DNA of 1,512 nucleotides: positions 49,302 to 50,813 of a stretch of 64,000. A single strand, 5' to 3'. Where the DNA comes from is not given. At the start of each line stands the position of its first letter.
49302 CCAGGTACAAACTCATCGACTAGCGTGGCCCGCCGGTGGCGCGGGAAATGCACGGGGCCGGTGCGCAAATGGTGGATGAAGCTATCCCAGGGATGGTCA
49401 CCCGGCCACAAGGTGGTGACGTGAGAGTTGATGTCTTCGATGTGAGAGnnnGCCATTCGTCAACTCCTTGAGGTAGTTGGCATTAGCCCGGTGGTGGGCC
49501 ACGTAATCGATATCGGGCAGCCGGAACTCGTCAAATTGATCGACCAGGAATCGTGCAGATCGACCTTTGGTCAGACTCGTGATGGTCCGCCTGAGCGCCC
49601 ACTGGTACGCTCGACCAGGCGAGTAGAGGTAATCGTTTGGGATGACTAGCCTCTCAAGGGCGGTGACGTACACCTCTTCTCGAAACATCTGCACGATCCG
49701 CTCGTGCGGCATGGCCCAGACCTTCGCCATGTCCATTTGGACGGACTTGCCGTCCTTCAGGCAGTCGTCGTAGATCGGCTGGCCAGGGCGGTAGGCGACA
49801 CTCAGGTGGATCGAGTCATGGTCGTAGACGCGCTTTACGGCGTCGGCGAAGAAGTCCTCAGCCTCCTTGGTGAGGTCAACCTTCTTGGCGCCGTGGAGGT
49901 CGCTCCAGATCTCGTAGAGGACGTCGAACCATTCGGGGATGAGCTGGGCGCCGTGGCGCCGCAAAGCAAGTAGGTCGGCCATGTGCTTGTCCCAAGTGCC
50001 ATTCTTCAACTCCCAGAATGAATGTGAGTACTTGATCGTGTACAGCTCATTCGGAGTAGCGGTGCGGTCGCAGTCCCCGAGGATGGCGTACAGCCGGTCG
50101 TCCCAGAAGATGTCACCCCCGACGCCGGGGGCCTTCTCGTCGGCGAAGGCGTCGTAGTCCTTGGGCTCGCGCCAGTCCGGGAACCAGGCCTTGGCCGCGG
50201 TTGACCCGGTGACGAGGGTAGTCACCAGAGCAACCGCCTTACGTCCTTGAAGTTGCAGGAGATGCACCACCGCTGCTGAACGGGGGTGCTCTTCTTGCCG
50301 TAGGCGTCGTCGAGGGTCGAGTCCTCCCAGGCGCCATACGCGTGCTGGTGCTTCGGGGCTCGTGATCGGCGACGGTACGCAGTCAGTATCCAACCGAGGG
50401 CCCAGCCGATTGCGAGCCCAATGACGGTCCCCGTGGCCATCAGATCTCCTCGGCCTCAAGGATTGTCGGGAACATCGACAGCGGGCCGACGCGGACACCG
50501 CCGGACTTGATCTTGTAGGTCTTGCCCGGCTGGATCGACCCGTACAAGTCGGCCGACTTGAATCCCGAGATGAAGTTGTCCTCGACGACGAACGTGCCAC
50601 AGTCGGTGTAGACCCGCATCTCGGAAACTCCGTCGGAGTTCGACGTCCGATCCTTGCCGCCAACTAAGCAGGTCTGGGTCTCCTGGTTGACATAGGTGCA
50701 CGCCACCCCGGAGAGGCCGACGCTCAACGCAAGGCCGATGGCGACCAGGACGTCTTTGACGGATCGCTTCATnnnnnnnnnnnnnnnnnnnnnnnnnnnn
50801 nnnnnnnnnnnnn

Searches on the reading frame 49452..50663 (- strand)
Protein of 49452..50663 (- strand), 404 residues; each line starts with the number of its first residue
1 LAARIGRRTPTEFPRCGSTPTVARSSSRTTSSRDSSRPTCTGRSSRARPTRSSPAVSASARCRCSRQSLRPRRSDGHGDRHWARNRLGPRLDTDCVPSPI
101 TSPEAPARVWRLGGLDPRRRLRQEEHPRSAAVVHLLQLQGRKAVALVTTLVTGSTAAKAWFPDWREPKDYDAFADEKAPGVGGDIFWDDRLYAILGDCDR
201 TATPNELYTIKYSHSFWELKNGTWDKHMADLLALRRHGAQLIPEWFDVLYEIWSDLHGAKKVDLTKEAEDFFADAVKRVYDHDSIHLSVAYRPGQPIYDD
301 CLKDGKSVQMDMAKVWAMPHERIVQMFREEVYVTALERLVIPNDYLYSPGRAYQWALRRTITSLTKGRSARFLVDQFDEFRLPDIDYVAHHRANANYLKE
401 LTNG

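Call 52: search_protein_families(library=pfam, proteins=[window:49452-50663:-], max_evalue=0.0001)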
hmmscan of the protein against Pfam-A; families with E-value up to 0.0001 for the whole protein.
window:49452-50663:- (404 aa): 2 families
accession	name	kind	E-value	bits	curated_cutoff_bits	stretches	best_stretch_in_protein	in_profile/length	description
PF23940.1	DUF7275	-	2.3e-58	197.7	27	1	207-381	2-175/188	Domain of unknown function (DUF7275)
PF23942.1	DUF7277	-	2.7e-07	31.6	27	1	150-177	2-29/87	Domain of unknown function (DUF7277)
